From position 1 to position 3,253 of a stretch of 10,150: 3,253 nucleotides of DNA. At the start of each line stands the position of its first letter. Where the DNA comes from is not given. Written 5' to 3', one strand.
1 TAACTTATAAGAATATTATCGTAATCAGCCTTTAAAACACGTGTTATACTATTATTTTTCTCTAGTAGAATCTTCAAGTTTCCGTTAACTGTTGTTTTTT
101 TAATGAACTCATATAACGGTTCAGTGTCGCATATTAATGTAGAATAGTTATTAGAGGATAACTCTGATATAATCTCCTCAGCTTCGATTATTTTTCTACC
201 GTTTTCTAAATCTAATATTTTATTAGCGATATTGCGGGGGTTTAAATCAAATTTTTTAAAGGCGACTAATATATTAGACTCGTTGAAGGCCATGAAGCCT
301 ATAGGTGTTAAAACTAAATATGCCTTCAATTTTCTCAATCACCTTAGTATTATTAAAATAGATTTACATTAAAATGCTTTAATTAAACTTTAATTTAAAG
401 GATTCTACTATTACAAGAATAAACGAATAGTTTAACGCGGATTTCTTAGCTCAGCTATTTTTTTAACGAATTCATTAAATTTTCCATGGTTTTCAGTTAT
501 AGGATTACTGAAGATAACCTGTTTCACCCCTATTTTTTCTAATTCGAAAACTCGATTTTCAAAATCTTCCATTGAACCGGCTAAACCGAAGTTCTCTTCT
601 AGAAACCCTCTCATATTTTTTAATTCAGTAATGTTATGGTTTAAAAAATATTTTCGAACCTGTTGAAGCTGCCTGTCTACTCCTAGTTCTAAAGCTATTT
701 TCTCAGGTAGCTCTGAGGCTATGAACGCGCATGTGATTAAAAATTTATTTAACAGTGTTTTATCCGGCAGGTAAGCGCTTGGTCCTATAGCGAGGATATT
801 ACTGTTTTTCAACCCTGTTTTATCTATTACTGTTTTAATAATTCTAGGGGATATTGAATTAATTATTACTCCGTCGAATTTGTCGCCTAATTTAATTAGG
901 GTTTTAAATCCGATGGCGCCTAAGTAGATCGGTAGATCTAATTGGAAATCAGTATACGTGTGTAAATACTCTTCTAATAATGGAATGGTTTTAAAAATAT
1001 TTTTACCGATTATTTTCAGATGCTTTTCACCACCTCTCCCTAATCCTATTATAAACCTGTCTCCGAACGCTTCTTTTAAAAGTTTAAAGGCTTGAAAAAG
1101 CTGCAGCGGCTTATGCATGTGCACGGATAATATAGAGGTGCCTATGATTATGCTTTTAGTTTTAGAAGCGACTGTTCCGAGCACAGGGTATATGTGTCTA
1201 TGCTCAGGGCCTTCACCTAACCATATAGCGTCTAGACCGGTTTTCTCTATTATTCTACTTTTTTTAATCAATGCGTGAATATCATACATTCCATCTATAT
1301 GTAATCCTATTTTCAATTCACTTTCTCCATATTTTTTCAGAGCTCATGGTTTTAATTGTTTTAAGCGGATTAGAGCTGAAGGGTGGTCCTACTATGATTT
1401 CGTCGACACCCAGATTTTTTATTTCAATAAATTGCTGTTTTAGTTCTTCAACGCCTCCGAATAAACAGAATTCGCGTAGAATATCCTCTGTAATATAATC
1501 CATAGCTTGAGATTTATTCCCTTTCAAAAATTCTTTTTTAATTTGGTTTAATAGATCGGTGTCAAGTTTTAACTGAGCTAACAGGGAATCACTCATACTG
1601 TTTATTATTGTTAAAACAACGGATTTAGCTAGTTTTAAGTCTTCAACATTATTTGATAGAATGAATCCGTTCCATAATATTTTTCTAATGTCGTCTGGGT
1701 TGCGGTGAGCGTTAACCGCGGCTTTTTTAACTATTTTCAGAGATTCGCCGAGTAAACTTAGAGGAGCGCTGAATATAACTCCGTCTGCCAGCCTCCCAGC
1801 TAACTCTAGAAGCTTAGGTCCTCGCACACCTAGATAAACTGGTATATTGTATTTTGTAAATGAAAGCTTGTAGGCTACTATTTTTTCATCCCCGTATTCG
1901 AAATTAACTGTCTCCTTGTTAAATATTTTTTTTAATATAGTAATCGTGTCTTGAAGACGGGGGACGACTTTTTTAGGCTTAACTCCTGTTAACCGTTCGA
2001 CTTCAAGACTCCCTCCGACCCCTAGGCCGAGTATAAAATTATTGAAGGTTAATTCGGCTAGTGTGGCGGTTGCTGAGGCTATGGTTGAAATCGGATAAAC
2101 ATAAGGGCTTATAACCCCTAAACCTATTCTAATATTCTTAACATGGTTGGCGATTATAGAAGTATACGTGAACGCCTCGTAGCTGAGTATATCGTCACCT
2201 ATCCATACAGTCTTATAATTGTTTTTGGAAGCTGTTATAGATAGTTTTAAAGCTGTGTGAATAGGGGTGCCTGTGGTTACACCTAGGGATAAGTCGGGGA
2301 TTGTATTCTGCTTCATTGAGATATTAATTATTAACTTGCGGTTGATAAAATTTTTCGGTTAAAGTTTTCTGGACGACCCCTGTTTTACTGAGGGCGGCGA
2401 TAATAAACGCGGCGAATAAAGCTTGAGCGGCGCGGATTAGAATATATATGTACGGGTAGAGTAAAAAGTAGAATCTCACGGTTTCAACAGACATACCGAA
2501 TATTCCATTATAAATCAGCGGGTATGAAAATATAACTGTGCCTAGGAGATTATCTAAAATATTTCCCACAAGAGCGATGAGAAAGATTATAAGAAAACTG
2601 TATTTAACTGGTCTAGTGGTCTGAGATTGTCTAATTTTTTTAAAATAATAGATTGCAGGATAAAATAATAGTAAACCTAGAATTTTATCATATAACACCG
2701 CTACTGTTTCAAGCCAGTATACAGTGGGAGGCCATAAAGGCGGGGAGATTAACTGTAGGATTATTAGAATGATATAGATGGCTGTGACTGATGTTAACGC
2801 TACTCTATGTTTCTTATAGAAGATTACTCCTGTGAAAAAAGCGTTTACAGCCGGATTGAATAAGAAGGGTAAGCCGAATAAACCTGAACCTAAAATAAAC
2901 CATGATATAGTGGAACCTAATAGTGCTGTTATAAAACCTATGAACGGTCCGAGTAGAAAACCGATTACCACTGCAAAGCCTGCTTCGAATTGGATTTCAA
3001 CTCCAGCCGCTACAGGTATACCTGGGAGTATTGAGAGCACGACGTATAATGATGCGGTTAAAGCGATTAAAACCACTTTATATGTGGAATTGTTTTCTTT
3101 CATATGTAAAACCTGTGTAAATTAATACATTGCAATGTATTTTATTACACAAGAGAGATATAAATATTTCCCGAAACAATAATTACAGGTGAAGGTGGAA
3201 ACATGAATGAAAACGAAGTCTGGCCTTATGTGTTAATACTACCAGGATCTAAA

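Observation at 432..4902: Candidate archaeal pterin/C1-cofactor uptake-salvage divergon: ECF-S + two Mer-like reductases <-> wHTH + mptD, abutting mtd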

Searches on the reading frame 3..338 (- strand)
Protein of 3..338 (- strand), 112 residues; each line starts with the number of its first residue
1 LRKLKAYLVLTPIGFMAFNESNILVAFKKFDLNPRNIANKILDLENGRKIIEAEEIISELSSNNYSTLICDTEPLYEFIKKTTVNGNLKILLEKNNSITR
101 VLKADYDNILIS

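Call 18: search_protein_families(library=pfam, proteins=[window:3-338:-], max_evalue=0.01)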
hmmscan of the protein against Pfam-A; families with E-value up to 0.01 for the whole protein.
window:3-338:- (112 aa): 1 family
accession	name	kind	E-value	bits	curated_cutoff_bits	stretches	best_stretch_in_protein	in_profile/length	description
PF21572.2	Nop5_56-rel_N_Arc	-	3.9e-06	27.7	27.8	1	5-109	1-98/128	Archaeal Nop5/56-rel, N-terminal domain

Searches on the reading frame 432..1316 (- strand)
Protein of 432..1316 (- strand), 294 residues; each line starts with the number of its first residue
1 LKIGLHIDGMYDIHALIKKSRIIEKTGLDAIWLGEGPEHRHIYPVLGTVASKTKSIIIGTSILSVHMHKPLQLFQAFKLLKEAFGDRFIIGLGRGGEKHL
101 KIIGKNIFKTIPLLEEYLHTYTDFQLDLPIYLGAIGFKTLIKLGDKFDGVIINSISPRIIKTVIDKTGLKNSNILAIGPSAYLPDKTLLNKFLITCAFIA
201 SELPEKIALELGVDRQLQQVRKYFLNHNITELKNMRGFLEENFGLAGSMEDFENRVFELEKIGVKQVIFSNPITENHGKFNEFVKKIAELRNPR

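Call 3: search_protein_families(library=pfam, proteins=[window:432-1316:-], max_evalue=0.01)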
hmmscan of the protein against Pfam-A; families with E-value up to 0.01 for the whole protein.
window:432-1316:- (294 aa): 1 family
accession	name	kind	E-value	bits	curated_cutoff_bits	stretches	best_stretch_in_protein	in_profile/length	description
PF00296.26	Bac_luciferase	-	2.5e-18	67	27.9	1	13-120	22-133/314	Luciferase-like monooxygenase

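Call 4: search_protein_families(library=ncbifam, proteins=[window:432-1316:-], max_evalue=0.01)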
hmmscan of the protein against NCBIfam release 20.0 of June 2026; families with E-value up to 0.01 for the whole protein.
window:432-1316:- (294 aa): 17 families
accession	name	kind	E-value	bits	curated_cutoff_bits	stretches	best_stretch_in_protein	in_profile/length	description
NF002619.0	PRK02271.1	equivalog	2.2e-22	79.8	276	2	122-279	146-315/329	5,10-methylenetetrahydromethanopterin reductase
TIGR03555.1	F420_mer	equivalog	2.4e-18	66.6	348.7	2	125-282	148-317/325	5,10-methylenetetrahydromethanopterin reductase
TIGR03620.1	F420_MSMEG_4141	subfamily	1.7e-14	53.9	219.8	1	15-153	19-154/280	TIGR03620 family F420-dependent LLM class oxidoreductase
TIGR03857.1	F420_MSMEG_2249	hypoth_equivalog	9.8e-12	44.7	218.4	1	13-104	13-104/329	TIGR03857 family LLM class F420-dependent oxidoreductase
TIGR03564.1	F420_MSMEG_4879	subfamily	3.8e-11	43.1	234.25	1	16-120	1-105/265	TIGR03564 family F420-dependent LLM class oxidoreductase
TIGR04024.1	F420_NP1902A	hypoth_equivalog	2.8e-09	36.1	345.4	1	5-96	6-96/330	TIGR04024 family LLM class F420-dependent oxidoreductase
TIGR03842.1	F420_CPS_4043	hypoth_equivalog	1.2e-08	34.4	295.45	1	4-105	3-104/329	TIGR03842 family LLM class F420-dependent oxidoreductase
TIGR03559.1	F420_Rv3520c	subfamily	6e-07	28.8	335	1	2-97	1-95/325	LLM class F420-dependent oxidoreductase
TIGR03621.1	F420_MSMEG_2516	subfamily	1.4e-05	24.4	213.15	1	2-95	2-95/295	TIGR03621 family F420-dependent LLM class oxidoreductase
TIGR03571.1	lucif_BA3436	subfamily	1.8e-05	24.1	303.9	1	43-95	70-122/304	TIGR03571 family LLM class oxidoreductase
TIGR03858.1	LLM_2I7G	subfamily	2.4e-05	23.5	462.25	1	12-96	24-112/337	Atu2307/SP_0267 family LLM class monooxygenase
TIGR04036.1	LLM_CE1758_fam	subfamily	2.9e-05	23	479.1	1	12-114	26-133/355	CE1758 family FMN-dependent luciferase-like monooxygenase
TIGR03558.1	oxido_grp_1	subfamily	0.00014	21.2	166.95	1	45-95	56-106/325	MsnO8 family LLM class oxidoreductase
TIGR03617.1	F420_MSMEG_2256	subfamily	0.00014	20.9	278.15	1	21-94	2-73/318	TIGR03617 family F420-dependent LLM class oxidoreductase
TIGR03619.1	F420_Rv2161c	subfamily_domain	0.00034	20.3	166.9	1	43-96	47-100/247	TIGR03619 family F420-dependent LLM class oxidoreductase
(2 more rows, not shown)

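Call 66: search_solved_structures(query=window:432-1316:-, max_evalue=0.001)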
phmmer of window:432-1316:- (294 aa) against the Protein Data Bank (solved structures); distinct sequences matched with E-value up to 0.001: 8.
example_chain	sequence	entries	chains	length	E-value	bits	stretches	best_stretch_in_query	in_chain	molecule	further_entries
8qpl_A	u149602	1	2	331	4.7e-17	65.5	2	124-278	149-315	5,10-methylenetetrahydromethanopterin reductase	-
8qq8_A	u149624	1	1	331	4.7e-17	65.5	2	124-278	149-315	5,10-methylenetetrahydromethanopterin reductase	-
8qpm_A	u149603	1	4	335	4.7e-17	65.5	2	124-278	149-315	5,10-methylenetetrahydromethanopterin reductase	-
1z69_A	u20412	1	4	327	3.4e-15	59.4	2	127-276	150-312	Coenzyme F420-dependent N(5),N(10)-methylenetetrahydromethanopterin reductase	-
1f07_A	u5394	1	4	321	8e-11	45.1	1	1-112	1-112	COENZYME F420-DEPENDENT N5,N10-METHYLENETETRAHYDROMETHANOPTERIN REDUCTASE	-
1ezw_A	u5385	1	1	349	3.2e-08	36.5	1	127-284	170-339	COENZYME F420-DEPENDENT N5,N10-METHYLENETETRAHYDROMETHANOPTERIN REDUCTASE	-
4us5_A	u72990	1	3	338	0.00062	22.5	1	13-102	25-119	LUCIFERASE-LIKE MONOOXYGENASE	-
4us5_D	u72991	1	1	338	0.00063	22.4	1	13-102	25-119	LUCIFERASE-LIKE MONOOXYGENASE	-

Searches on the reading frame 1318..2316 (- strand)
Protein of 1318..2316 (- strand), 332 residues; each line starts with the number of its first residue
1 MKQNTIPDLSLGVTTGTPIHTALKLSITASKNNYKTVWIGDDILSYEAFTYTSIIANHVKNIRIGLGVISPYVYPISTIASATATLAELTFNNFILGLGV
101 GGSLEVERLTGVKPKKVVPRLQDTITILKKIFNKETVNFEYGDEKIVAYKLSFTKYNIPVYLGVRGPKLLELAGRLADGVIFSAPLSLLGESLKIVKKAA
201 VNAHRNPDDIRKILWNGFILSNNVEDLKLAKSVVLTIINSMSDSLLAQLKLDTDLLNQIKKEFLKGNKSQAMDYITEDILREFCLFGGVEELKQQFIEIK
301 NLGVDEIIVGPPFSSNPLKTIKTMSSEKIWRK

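Call 3: search_protein_families(library=pfam, proteins=[window:1318-2316:-], max_evalue=0.01)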
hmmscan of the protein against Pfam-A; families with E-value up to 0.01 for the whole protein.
window:1318-2316:- (332 aa): 1 family
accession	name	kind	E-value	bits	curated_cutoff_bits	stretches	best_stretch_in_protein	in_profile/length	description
PF00296.26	Bac_luciferase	-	7.4e-36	124.5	27.9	1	12-306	14-314/314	Luciferase-like monooxygenase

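Call 4: search_protein_families(library=ncbifam, proteins=[window:1318-2316:-], max_evalue=0.01)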
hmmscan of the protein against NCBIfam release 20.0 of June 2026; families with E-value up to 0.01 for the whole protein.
window:1318-2316:- (332 aa): 21 families
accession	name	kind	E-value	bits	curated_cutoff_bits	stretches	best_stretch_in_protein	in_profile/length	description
NF002619.0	PRK02271.1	equivalog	3.6e-49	167.8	276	1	14-326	8-322/329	5,10-methylenetetrahydromethanopterin reductase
TIGR03555.1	F420_mer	equivalog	2e-39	135.9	348.7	1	25-327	17-322/325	5,10-methylenetetrahydromethanopterin reductase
TIGR03842.1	F420_CPS_4043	hypoth_equivalog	1.6e-26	93.2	295.45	1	14-307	7-305/329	TIGR03842 family LLM class F420-dependent oxidoreductase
TIGR04024.1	F420_NP1902A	hypoth_equivalog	3.2e-23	82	345.4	1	9-316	4-317/330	TIGR04024 family LLM class F420-dependent oxidoreductase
TIGR03841.1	F420_Rv3093c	subfamily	6.1e-23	81.7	213.65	1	11-311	1-296/298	LLM class F420-dependent oxidoreductase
TIGR03564.1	F420_MSMEG_4879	subfamily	6e-19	68.7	234.25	1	29-203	8-185/265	TIGR03564 family F420-dependent LLM class oxidoreductase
TIGR03559.1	F420_Rv3520c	subfamily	9.8e-19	67.6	335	1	14-309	7-324/325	LLM class F420-dependent oxidoreductase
TIGR03857.1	F420_MSMEG_2249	hypoth_equivalog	3.2e-17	62.8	218.4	1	19-213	13-209/329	TIGR03857 family LLM class F420-dependent oxidoreductase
TIGR03619.1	F420_Rv2161c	subfamily_domain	1.3e-13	51.1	166.9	1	42-215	38-217/247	TIGR03619 family F420-dependent LLM class oxidoreductase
TIGR03621.1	F420_MSMEG_2516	subfamily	3.7e-12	46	213.15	1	28-182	22-175/295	TIGR03621 family F420-dependent LLM class oxidoreductase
TIGR03554.1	F420_G6P_DH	equivalog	1.3e-10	40.8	420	1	49-214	53-227/331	glucose-6-phosphate dehydrogenase (coenzyme-F420)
TIGR03617.1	F420_MSMEG_2256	subfamily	1.9e-08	33.6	278.15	1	30-314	5-303/318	TIGR03617 family F420-dependent LLM class oxidoreductase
TIGR04465.1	ArgArg_F420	equivalog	3.2e-08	33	470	1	51-184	99-236/364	F420-dependent hydroxymycolic acid dehydrogenase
TIGR03557.1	F420_G6P_family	subfamily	4.5e-07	29.3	210.4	1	45-185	46-190/316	TIGR03557 family F420-dependent LLM class oxidoreductase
TIGR03560.1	F420_Rv1855c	subfamily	5.7e-07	29.6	231.4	1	46-212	50-224/227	TIGR03560 family F420-dependent LLM class oxidoreductase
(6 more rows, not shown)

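Call 65: search_solved_structures(query=window:1318-2316:-, max_evalue=0.001)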
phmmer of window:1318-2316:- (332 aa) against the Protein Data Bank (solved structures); distinct sequences matched with E-value up to 0.001: 11.
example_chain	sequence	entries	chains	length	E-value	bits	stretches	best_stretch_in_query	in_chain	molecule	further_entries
8qq8_A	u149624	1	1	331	1.9e-34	122.6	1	28-325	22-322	5,10-methylenetetrahydromethanopterin reductase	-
8qpl_A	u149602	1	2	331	1.9e-34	122.6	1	28-325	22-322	5,10-methylenetetrahydromethanopterin reductase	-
8qpm_A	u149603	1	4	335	2e-34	122.5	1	28-325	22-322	5,10-methylenetetrahydromethanopterin reductase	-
1z69_A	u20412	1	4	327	9.7e-33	117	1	20-328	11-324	Coenzyme F420-dependent N(5),N(10)-methylenetetrahydromethanopterin reductase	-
1f07_A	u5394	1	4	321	8.8e-22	81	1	16-324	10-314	COENZYME F420-DEPENDENT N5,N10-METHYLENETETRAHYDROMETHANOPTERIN REDUCTASE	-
1ezw_A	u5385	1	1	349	1.3e-21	80.5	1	27-328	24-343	COENZYME F420-DEPENDENT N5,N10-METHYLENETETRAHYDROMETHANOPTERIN REDUCTASE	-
3b4y_A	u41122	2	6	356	8.4e-09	38.4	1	51-214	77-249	PROBABLE F420-DEPENDENT GLUCOSE-6-PHOSPHATE DEHYDROGENASE FGD1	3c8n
5lxe_A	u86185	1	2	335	1.2e-08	37.9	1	51-211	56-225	F420-dependent glucose-6-phosphate dehydrogenase 1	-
9fp4_A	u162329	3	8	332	1.4e-08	37.6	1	49-185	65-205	F420-dependent hydroxymycolic acid dehydrogenase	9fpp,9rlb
9hav_A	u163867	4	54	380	6.8e-07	32.1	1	60-182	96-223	Luciferase family protein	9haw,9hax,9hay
1rhc_A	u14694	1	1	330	0.00038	23.1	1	37-212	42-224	F420-dependent alcohol dehydrogenase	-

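Call 90: find_homologous_proteins(query=window:1318-2316:-, max_evalue=1e-20)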
Query window:1318-2316:- (332 aa): 57 proteins with E <= 1e-20 among 6673 candidates. Only proteins of 182 to 581 residues were searched: fused or split forms outside these lengths cannot appear, so this answer is no evidence that the protein stands alone or is whole; lengths 'longer' or 'shorter' looks for them.
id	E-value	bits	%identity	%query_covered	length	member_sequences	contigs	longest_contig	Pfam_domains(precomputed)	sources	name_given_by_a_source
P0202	2.6e-211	718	100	100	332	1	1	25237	PF00296.27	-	-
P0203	8.1e-173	592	83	98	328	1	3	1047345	PF00296.27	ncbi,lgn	-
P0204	1.1e-166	572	78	100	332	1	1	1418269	PF00296.27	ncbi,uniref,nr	ncbi:MAG: LLM class flavin-dependent oxidoreductase [Candidatus Odinarchaeum yellowstonii]|uniref:LL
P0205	1.0e-139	483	64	100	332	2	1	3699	PF00296.27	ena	-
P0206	2.9e-108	380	51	100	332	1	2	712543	PF00296.27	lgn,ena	-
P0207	2.2e-106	374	53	96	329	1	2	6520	PF00296.27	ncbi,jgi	ncbi:MAG: LLM class flavin-dependent oxidoreductase [Candidatus Odinarchaeia archaeon]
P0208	1.1e-98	349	48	98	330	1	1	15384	PF00296.27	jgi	jgi:5,10-methylenetetrahydromethanopterin reductase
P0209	3.5e-98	347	50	99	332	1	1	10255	PF00296.27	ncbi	ncbi:MAG: LLM class flavin-dependent oxidoreductase [Candidatus Odinarchaeia archaeon]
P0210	2.2e-72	262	42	95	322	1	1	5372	PF00296.27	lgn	-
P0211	5.5e-61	225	36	96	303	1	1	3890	PF00296.27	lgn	-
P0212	4.6e-54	202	35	98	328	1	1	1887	PF00296.27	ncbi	-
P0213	2.6e-53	199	34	95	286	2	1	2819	PF00296.27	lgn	-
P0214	4.0e-53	199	36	96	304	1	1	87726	PF00296.27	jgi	jgi:5,10-methylenetetrahydromethanopterin reductase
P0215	2.6e-51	193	34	96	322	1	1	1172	PF00296.27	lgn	-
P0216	6.5e-50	188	35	94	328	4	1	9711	PF00296.27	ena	-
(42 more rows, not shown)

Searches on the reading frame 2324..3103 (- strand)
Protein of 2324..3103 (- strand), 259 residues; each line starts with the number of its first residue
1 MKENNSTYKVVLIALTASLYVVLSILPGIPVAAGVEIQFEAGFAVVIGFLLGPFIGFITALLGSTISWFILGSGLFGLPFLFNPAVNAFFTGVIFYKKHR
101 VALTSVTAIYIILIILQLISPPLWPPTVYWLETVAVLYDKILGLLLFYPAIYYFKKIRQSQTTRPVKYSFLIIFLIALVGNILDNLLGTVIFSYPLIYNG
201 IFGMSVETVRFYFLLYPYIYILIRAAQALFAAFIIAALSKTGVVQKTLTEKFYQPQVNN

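Call 3: search_protein_families(library=pfam, proteins=[window:2324-3103:-], max_evalue=0.01)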
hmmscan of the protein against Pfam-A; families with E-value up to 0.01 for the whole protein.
window:2324-3103:- (259 aa): 2 families
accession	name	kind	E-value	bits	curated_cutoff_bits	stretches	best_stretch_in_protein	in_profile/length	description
PF07155.17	ECF-ribofla_trS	-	9.3e-09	35.9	26.7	1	4-116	1-121/172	ECF-type riboflavin transporter, S component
PF12822.12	ECF_trnsprt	-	0.001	19.6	30.7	0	9-187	2-160/169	ECF transporter, substrate-specific component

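Call 4: search_protein_families(library=ncbifam, proteins=[window:2324-3103:-], max_evalue=0.01)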
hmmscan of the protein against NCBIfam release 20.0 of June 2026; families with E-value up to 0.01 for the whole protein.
window:2324-3103:- (259 aa): 2 families
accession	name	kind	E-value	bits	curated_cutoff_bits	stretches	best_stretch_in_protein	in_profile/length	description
TIGR04518.1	ECF_S_folT_fam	subfamily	2.5e-09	37.1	60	1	6-140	3-139/163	folate family ECF transporter S component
NF010182.0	PRK13661.1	equivalog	4e-08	33.3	99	1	2-119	2-128/183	ECF-type riboflavin transporter substrate-binding protein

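Call 10: find_homologous_proteins(query=window:2324-3103:-)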
Query window:2324-3103:- (259 aa): 11 proteins with E <= 0.001 among 8000 candidates. Only proteins of 142 to 454 residues were searched: fused or split forms outside these lengths cannot appear, so this answer is no evidence that the protein stands alone or is whole; lengths 'longer' or 'shorter' looks for them.
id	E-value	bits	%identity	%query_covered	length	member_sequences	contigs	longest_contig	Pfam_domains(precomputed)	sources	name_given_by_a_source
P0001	6.9e-157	539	100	100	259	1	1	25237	PF07155.18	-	-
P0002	7.7e-130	450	81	100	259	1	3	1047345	PF07155.18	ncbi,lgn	-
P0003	8.9e-124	430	81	97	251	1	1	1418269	PF07155.18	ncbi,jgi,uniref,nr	ncbi:MAG: ECF transporter S component [Candidatus Odinarchaeum yellowstonii]|jgi:uncharacterized mem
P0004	6.3e-118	411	77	98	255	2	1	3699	PF07155.18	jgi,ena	-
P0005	1.3e-95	338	69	91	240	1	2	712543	PF07155.18,PF12822.13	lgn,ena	-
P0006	4.7e-63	232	48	92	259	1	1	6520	PF07155.18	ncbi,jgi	ncbi:MAG: ECF transporter S component [Candidatus Odinarchaeia archaeon]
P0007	1.1e-62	230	53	88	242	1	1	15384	PF07155.18,PF12822.13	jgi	jgi:hypothetical protein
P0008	2.3e-43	167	42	82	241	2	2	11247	-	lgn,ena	-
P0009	6.5e-33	133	40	83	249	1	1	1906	PF07155.18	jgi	jgi:hypothetical protein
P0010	6.4e-6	44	28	72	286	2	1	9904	PF07155.18,PF12822.13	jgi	-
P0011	1.1e-5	44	27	74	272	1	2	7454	PF07155.18,PF12822.13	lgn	-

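Call 26: search_solved_structures(query=window:2324-3103:-, max_evalue=10)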
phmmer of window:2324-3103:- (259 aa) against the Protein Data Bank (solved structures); distinct sequences matched with E-value up to 10: 3.
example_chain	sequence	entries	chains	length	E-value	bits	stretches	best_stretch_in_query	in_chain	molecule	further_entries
5d3m_C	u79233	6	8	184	0.0023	21.1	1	10-145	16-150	S-component for folate | Conserved hypothetical membrane protein | Folate family ECF transporter S component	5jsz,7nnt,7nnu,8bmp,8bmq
5d0y_A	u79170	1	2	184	0.016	18.4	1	10-142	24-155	Conserved hypothetical membrane protein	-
3oj0_A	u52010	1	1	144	0.11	15.6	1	177-246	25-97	Glutamyl-tRNA reductase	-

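Call 91: find_encoding_contigs(protein=P0007, flank=8000, max_places=1)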
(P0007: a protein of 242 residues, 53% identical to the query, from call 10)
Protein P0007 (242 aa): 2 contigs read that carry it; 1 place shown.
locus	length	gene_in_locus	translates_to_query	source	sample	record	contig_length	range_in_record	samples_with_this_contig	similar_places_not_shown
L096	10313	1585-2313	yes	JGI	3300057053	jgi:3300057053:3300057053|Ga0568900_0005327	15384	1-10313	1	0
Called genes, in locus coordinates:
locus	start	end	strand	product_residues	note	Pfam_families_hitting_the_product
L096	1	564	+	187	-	?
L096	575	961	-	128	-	PF04038:DHNA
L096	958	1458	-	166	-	-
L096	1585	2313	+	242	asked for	PF07155:ECF-ribofla_trS, PF12822:ECF_trnsprt (faint)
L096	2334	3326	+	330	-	PF00296:Bac_luciferase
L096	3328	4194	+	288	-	PF00296:Bac_luciferase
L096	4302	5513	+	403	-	PF21572:Nop5_56-rel_N_Arc (weak), PF01798:Nop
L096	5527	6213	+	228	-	PF01269:Fibrillarin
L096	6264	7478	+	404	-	PF00390:malic, PF03949:Malic_M, PF00899:ThiF (weak), PF01488:Shikimate_DH (weak)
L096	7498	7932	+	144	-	PF01980:TrmO_N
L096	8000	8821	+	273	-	PF01193:RNA_pol_L, PF01000:RNA_pol_A_bac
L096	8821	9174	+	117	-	PF17135:Ribosomal_L18, PF00828:Ribosomal_L27A (weak)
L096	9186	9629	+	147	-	PF00572:Ribosomal_L13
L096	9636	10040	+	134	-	PF00380:Ribosomal_S9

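Call 92: find_encoding_contigs(protein=P0008, flank=8000, max_places=1)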
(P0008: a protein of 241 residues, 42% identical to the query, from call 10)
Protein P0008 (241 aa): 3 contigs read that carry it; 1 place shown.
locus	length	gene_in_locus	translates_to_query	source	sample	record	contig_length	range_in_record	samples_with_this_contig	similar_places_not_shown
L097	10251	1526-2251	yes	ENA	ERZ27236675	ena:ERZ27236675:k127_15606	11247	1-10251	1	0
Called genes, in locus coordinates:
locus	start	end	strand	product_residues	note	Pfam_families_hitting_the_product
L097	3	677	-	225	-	?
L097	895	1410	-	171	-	-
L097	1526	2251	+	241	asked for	-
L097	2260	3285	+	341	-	PF02289:MCH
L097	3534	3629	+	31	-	-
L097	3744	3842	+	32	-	-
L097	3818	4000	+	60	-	-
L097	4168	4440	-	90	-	-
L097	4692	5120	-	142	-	PF01980:TrmO_N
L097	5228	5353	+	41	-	-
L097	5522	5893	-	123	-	-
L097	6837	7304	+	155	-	-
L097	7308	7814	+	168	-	-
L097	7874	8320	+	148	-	PF25212:HVO_A0114 (weak)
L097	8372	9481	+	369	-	PF09376:NurA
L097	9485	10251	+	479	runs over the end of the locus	PF01935:DUF87, PF00702:Hydrolase (weak)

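Call 93: find_encoding_contigs(protein=P0009, flank=3000, max_places=1)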
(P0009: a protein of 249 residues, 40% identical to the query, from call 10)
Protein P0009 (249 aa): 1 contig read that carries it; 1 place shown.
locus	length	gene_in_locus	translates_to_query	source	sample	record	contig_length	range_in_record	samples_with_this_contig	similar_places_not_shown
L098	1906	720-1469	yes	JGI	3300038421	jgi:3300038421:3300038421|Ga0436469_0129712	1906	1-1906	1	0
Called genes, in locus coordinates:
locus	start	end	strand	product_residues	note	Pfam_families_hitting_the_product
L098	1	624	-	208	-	?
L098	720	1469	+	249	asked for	PF07155:ECF-ribofla_trS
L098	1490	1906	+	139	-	?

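Call 111: search_protein_families(library=ncbifam, proteins=[L097:2260-3285:+], max_evalue=0.00001)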
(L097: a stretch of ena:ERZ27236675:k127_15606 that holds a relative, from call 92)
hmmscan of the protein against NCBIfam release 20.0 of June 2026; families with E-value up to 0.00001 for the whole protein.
L097:2260-3285:+ (341 aa): 1 family
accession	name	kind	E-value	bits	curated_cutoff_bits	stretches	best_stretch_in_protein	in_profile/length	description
TIGR03120.1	one_C_mch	equivalog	1.8e-101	339.4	228.8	1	4-339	1-312/313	methenyltetrahydromethanopterin cyclohydrolase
